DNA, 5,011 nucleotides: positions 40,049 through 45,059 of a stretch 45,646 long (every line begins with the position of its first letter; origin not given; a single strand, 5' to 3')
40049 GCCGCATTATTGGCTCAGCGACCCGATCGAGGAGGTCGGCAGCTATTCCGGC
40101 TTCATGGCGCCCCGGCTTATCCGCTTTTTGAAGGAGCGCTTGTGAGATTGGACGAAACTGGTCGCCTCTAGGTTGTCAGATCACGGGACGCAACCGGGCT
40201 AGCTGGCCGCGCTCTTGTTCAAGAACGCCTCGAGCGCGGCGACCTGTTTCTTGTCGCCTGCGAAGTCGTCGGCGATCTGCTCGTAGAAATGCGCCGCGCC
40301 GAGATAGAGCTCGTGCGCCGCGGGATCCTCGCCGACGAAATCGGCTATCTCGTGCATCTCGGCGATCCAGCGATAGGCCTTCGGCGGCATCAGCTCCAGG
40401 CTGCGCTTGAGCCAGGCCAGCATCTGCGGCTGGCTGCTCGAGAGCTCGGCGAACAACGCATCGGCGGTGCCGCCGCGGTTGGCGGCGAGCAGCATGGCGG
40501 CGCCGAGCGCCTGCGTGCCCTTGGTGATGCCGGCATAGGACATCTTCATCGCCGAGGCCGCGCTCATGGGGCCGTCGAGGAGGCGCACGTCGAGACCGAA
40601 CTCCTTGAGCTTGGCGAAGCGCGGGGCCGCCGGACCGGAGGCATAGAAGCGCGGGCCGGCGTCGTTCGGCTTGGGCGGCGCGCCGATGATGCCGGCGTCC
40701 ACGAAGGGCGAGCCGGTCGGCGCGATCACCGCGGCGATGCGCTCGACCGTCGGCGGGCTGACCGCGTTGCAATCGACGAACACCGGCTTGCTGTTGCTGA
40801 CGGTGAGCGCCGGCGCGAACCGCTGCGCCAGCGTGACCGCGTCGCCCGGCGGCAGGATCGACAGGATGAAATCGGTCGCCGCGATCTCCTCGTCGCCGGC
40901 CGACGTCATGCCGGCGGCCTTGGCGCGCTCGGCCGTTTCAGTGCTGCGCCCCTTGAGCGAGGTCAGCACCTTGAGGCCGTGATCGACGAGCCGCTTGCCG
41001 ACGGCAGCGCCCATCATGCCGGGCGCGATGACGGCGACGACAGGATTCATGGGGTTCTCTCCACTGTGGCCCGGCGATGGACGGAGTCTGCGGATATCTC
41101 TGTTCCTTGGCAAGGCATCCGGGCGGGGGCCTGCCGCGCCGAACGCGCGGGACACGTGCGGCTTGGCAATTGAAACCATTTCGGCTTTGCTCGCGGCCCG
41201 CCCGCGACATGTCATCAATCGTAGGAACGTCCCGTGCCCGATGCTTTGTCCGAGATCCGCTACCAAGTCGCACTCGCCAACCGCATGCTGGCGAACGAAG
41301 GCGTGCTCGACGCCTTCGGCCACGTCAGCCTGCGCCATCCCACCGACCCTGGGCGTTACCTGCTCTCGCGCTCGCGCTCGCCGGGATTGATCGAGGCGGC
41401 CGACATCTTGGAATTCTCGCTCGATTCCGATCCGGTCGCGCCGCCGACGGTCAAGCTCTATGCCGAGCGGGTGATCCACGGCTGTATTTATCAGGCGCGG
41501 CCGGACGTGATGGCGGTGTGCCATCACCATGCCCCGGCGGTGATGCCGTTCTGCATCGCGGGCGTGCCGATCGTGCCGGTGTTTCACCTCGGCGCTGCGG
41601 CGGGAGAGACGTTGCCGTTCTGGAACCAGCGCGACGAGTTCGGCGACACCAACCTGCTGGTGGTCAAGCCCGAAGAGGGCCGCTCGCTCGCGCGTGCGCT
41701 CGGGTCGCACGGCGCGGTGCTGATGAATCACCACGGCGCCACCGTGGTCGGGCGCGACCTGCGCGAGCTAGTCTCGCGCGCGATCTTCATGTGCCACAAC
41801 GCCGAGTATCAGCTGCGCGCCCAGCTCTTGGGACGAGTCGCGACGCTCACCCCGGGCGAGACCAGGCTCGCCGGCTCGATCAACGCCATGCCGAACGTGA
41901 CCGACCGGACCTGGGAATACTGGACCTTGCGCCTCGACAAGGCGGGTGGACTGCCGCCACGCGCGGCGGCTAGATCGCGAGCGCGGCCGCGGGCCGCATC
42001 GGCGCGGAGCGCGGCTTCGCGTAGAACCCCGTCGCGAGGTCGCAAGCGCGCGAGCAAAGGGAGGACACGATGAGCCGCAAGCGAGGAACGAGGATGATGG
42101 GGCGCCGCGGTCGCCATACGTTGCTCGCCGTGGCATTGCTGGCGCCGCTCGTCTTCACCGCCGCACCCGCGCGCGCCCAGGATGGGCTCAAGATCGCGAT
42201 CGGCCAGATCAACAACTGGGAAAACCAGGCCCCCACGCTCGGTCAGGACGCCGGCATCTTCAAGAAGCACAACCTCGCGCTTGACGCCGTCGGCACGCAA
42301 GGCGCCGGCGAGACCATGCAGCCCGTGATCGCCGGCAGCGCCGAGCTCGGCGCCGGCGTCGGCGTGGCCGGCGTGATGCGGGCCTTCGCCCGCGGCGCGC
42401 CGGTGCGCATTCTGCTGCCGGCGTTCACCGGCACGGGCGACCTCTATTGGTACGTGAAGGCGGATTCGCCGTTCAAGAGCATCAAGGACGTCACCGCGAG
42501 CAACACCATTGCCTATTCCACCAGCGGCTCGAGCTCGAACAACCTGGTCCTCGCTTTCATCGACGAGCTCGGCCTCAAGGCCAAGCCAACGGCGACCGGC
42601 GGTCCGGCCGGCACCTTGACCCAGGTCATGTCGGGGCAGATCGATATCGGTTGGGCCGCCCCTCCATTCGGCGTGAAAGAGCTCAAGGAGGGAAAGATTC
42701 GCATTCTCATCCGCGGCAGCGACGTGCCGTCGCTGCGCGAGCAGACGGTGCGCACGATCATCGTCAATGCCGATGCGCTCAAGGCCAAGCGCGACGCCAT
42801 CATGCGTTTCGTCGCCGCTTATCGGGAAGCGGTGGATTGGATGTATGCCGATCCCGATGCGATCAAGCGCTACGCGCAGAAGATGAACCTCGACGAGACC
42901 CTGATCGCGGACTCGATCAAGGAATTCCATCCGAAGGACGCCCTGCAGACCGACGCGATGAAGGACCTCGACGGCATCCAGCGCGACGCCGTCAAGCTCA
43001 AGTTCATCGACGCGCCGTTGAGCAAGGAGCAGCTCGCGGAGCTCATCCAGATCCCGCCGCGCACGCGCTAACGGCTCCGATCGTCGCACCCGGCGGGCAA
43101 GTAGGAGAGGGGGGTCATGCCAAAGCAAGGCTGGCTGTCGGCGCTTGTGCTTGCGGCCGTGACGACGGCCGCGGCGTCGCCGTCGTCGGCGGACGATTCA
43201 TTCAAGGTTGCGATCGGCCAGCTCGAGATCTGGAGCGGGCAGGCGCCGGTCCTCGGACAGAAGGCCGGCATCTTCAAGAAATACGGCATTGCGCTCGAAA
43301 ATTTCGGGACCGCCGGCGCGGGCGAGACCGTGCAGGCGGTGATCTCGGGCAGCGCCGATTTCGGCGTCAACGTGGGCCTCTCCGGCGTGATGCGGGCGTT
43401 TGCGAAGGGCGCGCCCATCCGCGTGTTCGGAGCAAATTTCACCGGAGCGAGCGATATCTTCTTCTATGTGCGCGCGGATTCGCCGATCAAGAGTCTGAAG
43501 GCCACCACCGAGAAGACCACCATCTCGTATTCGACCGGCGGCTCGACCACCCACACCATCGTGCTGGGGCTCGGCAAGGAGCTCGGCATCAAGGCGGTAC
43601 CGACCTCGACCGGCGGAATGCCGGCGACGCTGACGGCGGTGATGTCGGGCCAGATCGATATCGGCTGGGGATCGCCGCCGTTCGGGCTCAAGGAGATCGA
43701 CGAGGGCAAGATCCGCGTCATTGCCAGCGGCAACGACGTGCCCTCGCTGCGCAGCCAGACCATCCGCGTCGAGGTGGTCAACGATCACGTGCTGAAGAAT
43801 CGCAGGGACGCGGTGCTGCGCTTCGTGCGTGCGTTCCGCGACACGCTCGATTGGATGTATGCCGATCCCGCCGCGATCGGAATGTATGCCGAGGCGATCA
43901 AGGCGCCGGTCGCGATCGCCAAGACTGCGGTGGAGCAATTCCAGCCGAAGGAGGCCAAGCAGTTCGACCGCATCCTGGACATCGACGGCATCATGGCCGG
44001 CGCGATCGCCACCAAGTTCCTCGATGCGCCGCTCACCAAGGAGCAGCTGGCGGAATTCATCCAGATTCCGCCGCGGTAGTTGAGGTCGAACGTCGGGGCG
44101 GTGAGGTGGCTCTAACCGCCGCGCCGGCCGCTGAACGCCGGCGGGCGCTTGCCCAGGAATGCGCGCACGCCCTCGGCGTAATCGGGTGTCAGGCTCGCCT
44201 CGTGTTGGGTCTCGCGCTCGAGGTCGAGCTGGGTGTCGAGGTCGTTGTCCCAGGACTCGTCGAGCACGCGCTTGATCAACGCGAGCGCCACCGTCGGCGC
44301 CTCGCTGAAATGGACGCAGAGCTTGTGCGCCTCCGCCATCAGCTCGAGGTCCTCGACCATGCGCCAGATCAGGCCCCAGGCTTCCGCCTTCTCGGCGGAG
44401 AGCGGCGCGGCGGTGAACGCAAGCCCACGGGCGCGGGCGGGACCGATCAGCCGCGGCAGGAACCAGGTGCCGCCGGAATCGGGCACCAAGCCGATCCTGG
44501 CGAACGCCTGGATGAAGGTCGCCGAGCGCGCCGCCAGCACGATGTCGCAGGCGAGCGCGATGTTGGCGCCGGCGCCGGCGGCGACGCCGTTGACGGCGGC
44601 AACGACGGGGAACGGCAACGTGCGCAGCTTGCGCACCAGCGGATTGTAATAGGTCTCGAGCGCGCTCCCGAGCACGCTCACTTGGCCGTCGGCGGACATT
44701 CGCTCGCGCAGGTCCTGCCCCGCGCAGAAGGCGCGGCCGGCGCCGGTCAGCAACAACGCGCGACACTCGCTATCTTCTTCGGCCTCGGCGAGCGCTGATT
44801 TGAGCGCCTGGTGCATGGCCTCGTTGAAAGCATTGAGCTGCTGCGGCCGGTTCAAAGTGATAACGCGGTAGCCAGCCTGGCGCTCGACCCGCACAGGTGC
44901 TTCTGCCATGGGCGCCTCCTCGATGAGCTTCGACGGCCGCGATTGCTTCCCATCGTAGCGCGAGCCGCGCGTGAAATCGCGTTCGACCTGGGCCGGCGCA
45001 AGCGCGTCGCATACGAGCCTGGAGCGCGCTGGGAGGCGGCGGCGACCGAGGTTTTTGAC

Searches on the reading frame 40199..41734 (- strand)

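Call 38: search_protein_families(library=pfam, proteins=[window:40199-41734:-], max_evalue=0.00001)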
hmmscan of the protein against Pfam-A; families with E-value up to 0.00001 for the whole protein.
window:40199-41734:- (511 aa): 2 families
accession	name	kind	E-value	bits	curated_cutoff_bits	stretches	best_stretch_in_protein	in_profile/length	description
PF09130.16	DUF1932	-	1.1e-16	60.9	25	1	418-486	1-69/70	Domain of unknown function (DUF1932)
PF03446.21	NAD_binding_2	-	4.2e-09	37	21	1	233-369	2-139/161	NAD binding domain of 6-phosphogluconate dehydrogenase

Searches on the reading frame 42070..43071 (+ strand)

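Call 38: search_protein_families(library=pfam, proteins=[window:42070-43071:+], max_evalue=0.00001)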
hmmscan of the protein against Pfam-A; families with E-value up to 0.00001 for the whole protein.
window:42070-43071:+ (333 aa): 2 families
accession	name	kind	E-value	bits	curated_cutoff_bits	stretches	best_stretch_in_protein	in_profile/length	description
PF09084.16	NMT1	-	3.9e-13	50.2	20.5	1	58-264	10-215/216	NMT1/THI5 like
PF13379.11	NMT1_2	-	5.3e-07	30.1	24.7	1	42-270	8-249/252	NMT1-like family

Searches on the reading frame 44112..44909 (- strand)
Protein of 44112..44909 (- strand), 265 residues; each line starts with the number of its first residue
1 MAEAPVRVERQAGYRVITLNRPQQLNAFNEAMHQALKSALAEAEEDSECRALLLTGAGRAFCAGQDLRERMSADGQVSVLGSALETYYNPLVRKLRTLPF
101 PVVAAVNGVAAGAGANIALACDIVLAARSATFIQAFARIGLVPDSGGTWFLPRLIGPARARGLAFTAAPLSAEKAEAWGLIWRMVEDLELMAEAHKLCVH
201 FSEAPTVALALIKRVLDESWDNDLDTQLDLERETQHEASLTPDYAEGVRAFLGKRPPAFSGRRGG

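Call 88: find_encoding_contigs(protein=window:44112-44909:-, flank=10000, max_places=3)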
Protein window:44112-44909:- (265 aa): 3 contigs read that carry it; 3 places shown.
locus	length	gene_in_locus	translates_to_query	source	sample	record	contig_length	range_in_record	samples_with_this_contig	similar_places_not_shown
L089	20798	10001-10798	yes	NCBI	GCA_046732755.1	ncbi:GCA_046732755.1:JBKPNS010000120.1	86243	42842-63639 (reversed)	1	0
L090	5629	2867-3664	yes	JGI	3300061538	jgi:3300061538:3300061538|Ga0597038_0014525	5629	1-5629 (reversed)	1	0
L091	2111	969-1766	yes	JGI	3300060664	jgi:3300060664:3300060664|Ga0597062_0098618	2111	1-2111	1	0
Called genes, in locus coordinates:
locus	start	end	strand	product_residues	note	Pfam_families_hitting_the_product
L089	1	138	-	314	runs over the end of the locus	PF01075:Glyco_transf_9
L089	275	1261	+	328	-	PF01073:3Beta_HSD, PF01370:Epimerase, PF02719:Polysacc_synt_2, PF04321:RmlD_sub_bind, PF05368:NmrA, PF13460:NAD_binding_10, PF16363:GDP_Man_Dehyd, PF07993:NAD_binding_4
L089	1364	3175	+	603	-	PF00664:ABC_membrane, PF00005:ABC_tran, PF02463:SMC_N (faint)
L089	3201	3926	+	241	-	PF01557:FAA_hydrolase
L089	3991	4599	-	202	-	PF02798:GST_N (weak), PF13417:GST_N_3 (faint), PF13409:GST_N_2, PF00043:GST_C, PF22041:GST_C_7 (weak), PF14497:GST_C_3, PF13410:GST_C_2, PF17171:GST_C_6 (weak)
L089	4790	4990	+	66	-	-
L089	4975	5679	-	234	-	PF00005:ABC_tran, PF13304:AAA_21 (faint)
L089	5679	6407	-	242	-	PF00005:ABC_tran, PF13304:AAA_21 (faint), PF12399:BCA_ABC_TP_C (weak)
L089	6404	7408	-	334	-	PF02653:BPD_transp_2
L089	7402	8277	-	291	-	PF02653:BPD_transp_2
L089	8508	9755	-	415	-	PF13458:Peripla_BP_6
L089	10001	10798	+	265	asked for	PF00378:ECH_1, PF16113:ECH_2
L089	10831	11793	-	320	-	PF13379:NMT1_2, PF09084:NMT1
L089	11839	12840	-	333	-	PF13379:NMT1_2 (weak), PF09084:NMT1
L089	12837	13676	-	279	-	PF00596:Aldolase_II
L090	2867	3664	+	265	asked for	PF00378:ECH_1, PF16113:ECH_2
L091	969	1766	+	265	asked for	PF00378:ECH_1, PF16113:ECH_2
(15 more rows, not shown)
